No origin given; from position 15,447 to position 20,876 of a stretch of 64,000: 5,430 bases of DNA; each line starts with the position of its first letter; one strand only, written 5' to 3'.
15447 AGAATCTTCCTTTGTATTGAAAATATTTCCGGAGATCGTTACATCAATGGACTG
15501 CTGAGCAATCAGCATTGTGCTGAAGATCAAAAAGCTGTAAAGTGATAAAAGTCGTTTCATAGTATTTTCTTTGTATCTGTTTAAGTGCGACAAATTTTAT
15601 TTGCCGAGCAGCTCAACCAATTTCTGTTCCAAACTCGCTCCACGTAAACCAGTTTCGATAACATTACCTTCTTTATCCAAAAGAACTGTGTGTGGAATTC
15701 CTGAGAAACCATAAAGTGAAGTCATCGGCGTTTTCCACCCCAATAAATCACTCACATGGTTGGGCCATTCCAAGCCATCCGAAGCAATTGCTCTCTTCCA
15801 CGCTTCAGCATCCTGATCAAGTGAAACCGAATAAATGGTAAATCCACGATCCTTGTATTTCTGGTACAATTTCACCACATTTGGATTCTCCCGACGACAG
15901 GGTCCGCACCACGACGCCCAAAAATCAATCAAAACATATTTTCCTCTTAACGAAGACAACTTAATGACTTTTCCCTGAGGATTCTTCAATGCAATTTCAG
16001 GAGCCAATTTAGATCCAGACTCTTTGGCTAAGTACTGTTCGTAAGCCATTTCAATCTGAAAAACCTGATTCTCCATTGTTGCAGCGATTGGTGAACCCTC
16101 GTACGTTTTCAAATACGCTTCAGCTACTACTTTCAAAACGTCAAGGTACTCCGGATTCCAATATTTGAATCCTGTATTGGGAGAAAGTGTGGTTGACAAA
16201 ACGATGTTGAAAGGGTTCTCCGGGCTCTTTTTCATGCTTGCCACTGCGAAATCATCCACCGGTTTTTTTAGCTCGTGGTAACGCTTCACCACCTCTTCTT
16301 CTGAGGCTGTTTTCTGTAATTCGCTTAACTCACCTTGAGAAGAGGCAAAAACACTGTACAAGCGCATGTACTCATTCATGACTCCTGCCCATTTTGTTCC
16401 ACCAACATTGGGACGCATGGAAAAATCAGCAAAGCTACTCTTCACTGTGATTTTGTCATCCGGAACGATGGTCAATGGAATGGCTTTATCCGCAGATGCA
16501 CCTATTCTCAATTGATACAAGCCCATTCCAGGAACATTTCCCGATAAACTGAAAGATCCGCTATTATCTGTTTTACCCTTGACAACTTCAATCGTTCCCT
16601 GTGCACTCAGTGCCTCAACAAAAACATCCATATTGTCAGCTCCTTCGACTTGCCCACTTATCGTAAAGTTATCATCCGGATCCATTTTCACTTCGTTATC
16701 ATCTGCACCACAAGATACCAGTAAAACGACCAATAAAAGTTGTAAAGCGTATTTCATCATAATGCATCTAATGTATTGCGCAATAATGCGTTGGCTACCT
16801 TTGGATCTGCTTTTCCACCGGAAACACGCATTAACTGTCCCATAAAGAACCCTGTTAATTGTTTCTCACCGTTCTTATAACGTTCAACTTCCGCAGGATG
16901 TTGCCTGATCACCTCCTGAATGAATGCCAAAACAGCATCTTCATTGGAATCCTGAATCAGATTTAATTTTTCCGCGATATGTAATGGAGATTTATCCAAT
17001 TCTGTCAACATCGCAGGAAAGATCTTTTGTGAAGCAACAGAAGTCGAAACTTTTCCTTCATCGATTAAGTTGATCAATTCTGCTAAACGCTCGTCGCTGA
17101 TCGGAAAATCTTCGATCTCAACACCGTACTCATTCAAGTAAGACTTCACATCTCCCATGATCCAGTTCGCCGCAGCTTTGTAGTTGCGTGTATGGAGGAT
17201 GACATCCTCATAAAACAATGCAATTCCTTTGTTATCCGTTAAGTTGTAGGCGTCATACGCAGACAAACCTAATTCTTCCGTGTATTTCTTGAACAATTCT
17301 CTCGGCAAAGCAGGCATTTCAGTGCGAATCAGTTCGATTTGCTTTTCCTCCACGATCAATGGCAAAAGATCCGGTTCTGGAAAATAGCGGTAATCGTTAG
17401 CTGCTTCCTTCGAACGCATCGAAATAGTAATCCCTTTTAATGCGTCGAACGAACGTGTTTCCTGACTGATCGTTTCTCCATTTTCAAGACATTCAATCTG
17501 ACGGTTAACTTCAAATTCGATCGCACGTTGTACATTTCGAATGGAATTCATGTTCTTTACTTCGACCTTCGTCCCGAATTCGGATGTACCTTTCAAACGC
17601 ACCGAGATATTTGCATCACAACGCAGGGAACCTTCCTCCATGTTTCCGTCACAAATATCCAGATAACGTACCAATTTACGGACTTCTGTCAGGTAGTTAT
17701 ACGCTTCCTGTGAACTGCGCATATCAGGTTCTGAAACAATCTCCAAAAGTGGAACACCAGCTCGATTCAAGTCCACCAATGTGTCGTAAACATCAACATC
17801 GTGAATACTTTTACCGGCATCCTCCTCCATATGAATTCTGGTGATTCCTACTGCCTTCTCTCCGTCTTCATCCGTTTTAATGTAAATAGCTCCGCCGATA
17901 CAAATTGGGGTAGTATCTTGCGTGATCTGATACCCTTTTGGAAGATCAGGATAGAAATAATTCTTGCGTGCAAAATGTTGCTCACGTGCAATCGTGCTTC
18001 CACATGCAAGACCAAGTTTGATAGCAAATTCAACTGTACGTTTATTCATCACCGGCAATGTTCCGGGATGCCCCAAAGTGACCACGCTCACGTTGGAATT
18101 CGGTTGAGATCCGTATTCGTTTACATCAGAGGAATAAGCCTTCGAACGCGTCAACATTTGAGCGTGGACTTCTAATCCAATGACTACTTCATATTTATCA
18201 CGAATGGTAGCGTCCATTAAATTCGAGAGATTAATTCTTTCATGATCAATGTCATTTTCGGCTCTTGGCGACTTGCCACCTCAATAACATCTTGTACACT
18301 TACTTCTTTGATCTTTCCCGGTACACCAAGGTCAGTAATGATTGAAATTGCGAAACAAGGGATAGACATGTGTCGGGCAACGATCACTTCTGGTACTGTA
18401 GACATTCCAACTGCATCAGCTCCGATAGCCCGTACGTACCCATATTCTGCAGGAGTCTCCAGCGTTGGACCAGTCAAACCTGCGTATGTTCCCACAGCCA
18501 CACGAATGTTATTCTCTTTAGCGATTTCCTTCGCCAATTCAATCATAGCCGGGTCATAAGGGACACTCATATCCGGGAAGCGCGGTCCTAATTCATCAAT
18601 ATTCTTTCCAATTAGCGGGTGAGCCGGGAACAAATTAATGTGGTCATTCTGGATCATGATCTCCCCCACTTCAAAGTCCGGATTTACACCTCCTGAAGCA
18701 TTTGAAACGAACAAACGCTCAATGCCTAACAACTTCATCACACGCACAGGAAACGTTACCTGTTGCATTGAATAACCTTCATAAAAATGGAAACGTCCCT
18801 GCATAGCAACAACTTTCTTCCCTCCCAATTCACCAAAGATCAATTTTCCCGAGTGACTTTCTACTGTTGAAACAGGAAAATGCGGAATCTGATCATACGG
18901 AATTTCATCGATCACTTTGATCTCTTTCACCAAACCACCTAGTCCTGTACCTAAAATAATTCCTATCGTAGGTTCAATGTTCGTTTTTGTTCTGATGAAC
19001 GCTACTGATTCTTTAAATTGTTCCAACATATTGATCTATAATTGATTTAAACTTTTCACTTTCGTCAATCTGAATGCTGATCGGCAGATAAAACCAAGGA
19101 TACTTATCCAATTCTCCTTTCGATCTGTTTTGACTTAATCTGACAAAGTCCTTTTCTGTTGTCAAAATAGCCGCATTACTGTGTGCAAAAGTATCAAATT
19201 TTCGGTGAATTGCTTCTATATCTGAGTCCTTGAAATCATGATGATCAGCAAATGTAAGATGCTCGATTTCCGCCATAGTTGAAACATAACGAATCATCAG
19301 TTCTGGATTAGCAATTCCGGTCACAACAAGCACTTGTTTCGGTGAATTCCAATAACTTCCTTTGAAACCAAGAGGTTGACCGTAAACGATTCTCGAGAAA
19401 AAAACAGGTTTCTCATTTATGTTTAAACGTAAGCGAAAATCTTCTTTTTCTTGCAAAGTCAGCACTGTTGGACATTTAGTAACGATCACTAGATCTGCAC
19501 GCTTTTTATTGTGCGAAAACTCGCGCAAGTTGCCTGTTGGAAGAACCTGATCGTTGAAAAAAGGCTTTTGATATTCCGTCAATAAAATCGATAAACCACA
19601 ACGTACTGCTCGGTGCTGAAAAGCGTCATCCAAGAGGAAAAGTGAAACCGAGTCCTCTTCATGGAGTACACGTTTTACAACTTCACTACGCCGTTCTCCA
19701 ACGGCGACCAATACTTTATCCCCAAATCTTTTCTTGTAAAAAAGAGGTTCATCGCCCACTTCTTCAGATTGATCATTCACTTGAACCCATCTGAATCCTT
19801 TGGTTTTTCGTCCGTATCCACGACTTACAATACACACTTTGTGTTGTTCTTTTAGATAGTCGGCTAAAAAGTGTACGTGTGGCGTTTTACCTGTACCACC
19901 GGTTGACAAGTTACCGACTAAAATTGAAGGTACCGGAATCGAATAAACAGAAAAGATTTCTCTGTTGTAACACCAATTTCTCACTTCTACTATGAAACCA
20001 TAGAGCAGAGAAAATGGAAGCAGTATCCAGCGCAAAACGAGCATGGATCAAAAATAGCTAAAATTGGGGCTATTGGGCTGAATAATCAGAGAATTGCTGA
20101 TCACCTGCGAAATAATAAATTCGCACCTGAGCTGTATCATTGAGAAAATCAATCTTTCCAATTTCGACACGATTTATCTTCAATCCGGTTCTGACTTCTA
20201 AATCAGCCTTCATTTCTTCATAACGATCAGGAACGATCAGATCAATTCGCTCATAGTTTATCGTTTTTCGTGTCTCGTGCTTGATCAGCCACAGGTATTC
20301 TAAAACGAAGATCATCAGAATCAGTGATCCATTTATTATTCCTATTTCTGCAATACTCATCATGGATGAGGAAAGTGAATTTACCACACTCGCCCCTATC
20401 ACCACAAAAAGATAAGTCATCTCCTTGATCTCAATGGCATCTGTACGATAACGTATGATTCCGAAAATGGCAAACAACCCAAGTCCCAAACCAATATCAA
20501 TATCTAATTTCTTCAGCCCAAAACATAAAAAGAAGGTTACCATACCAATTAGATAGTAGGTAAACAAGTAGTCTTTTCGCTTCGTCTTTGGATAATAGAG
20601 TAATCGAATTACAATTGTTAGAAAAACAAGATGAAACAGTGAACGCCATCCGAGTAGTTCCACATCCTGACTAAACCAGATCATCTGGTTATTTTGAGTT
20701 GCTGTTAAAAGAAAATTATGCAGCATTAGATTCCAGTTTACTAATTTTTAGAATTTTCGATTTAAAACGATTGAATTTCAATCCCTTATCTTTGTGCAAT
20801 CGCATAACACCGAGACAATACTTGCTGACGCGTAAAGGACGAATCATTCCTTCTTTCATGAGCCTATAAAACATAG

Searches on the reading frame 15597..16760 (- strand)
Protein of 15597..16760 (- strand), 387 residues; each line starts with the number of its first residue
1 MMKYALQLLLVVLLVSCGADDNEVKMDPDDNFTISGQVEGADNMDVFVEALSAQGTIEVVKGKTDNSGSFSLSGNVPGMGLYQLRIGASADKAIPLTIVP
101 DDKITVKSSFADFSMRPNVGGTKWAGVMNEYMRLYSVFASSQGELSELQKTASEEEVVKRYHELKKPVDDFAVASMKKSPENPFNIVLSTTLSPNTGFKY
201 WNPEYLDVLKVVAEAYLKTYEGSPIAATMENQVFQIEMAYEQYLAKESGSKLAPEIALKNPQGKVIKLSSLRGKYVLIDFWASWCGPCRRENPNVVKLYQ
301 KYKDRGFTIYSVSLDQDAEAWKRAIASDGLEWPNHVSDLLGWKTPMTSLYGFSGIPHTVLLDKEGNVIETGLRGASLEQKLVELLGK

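Call 56: search_protein_families(library=pfam, proteins=[window:15597-16760:-], max_evalue=0.00001)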
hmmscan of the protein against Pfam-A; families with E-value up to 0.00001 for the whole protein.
window:15597-16760:- (387 aa): 6 families
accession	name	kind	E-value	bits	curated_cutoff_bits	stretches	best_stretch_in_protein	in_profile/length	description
PF08534.16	Redoxin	-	1.3e-20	74.2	26.6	1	248-374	2-135/148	Redoxin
PF13905.12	Thioredoxin_8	-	2.8e-18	66.5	27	1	273-367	1-94/94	Thioredoxin-like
PF00578.27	AhpC-TSA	-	9.9e-18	64.7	26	1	252-368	4-122/124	AhpC/TSA family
PF00085.26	Thioredoxin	-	1.7e-10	41.2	23.5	1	274-319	19-63/103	Thioredoxin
PF13098.12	Thioredoxin_2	-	4.4e-07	30.6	27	1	272-381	4-100/104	Thioredoxin-like domain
PF00255.25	GSHPx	-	2.6e-06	27.4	27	1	258-312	6-59/108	Glutathione peroxidase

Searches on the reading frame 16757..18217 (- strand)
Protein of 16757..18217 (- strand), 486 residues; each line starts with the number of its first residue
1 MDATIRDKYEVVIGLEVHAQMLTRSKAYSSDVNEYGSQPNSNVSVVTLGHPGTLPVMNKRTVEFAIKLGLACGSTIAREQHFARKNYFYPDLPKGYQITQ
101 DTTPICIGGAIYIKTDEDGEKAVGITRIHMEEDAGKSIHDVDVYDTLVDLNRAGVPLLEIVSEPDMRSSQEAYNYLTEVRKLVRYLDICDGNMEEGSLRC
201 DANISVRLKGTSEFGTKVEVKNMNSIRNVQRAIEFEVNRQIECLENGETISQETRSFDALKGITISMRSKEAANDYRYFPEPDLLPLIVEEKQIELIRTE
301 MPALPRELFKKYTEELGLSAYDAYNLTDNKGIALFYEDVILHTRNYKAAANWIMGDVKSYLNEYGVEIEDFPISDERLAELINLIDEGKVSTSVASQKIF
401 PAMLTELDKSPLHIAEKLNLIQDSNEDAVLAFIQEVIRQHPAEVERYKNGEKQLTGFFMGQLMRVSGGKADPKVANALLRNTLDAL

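Call 56: search_protein_families(library=pfam, proteins=[window:16757-18217:-], max_evalue=0.00001)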
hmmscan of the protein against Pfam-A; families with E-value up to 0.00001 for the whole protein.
window:16757-18217:- (486 aa): 2 families
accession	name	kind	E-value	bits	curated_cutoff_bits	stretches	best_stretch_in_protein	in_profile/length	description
PF02934.20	GatB_N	-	2.9e-119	397.8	23.4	1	11-295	1-277/277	GatB/GatE catalytic domain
PF02637.23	GatB_Yqey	-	7.5e-43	146.4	27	1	335-483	2-148/148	GatB domain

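Call 99: find_related_loci(query=window:16760-18217:-, collection=genome_contigs, flank=1000)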
Query window:16760-18217:- (486 aa) in genome_contigs; peptide patterns used: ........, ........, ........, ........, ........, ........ (x = any residue, [..] = any of these).
600 stretches matched a pattern (row limit reached: there are more); 597 encode a relative of the query (tblastn E <= 1e-3); the best 80 are kept; 80 distinct loci.
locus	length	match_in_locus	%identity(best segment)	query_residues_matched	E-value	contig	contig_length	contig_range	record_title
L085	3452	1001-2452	79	1-484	0e+0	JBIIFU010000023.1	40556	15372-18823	MAG: Crocinitomicaceae bacterium isolate ME2001-06-04pf_3300042445_group1_bin43 Rohwer_bin720_scaffold_340_c1, whole gen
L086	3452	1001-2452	77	1-485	0e+0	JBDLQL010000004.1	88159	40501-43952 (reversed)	MAG: Bacteroidota bacterium isolate hugercreek_2019_sw_WHONDRS-S19S_0044_F_bin.45 scaffold_6, whole genome shotgun seque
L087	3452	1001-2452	75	1-485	0e+0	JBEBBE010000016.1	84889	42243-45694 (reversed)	MAG: Bacteroidota bacterium isolate arikareeriver_2019_sw_WHONDRS-S19S_0023_B_bin.56 scaffold_1508102, whole genome shot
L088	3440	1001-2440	76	5-484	0e+0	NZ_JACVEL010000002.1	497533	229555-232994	Taishania pollutisoli strain CZZ-1 CZZ-1_scaffold2, whole genome shotgun sequence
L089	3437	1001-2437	74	6-484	0e+0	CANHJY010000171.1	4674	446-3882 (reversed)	MAG: Flavobacteriales bacterium isolate RE-23may17-957 genome assembly, contig: RE-23may17-C132982, whole genome shotgun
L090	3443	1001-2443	74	6-486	0e+0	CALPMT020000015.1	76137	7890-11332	MAG: Chitinophaga pinensis isolate HRS-ES8-bin-129 genome assembly, contig: HRS-ES8-C32, whole genome shotgun sequence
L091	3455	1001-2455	72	1-486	0e+0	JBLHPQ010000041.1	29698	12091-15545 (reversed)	MAG: Flavobacteriaceae bacterium isolate 3300055526_67 Ga0535637_0000950, whole genome shotgun sequence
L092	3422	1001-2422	69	5-479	0e+0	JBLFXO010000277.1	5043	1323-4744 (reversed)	MAG: Arenicella sp. isolate 3300053784_89 Ga0535638_0030930, whole genome shotgun sequence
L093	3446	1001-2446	63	3-484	0e+0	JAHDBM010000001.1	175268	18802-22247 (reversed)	MAG: Flavobacteriales bacterium isolate MAG-110 RZ_207, whole genome shotgun sequence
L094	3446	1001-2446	64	5-486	0e+0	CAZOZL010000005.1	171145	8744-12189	MAG TPA_asm: uncultured Burkholderiales bacterium isolate SRP215229_co1_118 genome assembly, contig: NODE_29_length_1711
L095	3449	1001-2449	64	3-485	0e+0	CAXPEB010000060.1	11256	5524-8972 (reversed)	MAG: Bacteroidia bacterium isolate 02um_A1D0723_1.34 genome assembly, contig: k127_374713, whole genome shotgun sequence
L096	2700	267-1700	63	5-483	0e+0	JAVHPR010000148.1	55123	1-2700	MAG: Bacteroidia bacterium isolate WB02no9_35_13 NODE_209_length_55123_cov_11.687441, whole genome shotgun sequence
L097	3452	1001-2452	64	1-484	0e+0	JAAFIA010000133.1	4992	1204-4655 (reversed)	MAG: Bacteroidetes bacterium isolate bin17.concoct.ball.095 WN_Bacteroidetes_4_scaffold_133, whole genome shotgun sequen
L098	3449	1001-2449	64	3-485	0e+0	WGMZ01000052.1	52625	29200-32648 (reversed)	MAG: Bacteroidetes bacterium isolate RI_431 c_000000021922, whole genome shotgun sequence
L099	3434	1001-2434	63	7-484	0e+0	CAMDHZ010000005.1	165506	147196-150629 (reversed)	MAG: Chitinophaga pinensis isolate MsE-30jul19-124 genome assembly, contig: MsE-30jul19-C95, whole genome shotgun sequen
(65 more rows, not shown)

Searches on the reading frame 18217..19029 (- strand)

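Call 56: search_protein_families(library=pfam, proteins=[window:18217-19029:-], max_evalue=0.00001)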
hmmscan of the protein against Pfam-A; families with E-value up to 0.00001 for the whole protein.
window:18217-19029:- (270 aa): 1 family
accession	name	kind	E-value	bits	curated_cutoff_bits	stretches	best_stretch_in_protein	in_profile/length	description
PF01048.26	PNP_UDP_1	-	3e-55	187.6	25.1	1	21-267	1-232/233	Phosphorylase superfamily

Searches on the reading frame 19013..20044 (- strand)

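Call 3: search_protein_families(library=pfam, proteins=[window:19013-20044:-], max_evalue=0.01)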
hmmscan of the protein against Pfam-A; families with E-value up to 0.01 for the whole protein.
window:19013-20044:- (343 aa): 1 family
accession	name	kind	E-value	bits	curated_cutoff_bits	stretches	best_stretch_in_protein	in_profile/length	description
PF02606.20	LpxK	-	8.2e-79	265.5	27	1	5-339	2-326/328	Tetraacyldisaccharide-1-P 4'-kinase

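Call 4: search_protein_families(library=ncbifam, proteins=[window:19013-20044:-], max_evalue=0.01)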
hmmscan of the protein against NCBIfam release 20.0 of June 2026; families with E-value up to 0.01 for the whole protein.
window:19013-20044:- (343 aa): 2 families
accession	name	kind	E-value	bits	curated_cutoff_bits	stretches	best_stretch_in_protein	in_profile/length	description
TIGR00682.1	lpxK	equivalog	3.8e-49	167.5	91.95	1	11-331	1-312/324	tetraacyldisaccharide 4'-kinase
NF001892.0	PRK00652.1-5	equivalog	5.7e-44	150.4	327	1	3-312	22-283/308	tetraacyldisaccharide 4'-kinase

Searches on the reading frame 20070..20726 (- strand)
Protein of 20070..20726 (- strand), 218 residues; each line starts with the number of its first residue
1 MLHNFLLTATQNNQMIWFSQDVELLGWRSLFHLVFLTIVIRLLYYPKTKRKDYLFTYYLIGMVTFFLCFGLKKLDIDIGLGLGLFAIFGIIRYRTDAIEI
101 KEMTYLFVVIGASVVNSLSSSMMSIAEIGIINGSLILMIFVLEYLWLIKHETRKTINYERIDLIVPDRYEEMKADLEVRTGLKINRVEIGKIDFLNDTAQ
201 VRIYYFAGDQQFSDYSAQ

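Call 3: search_protein_families(library=pfam, proteins=[window:20070-20726:-], max_evalue=0.01)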
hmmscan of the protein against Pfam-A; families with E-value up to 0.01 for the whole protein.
window:20070-20726:- (218 aa): 1 family
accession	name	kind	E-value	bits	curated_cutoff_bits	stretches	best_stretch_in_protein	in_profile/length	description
PF16316.10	DUF4956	-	1.2e-54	184.9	30.6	1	33-205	2-169/169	Domain of unknown function (DUF4956)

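Call 4: search_protein_families(library=ncbifam, proteins=[window:20070-20726:-], max_evalue=0.01)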
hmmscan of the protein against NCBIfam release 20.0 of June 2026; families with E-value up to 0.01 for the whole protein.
window:20070-20726:- (218 aa): 0 families
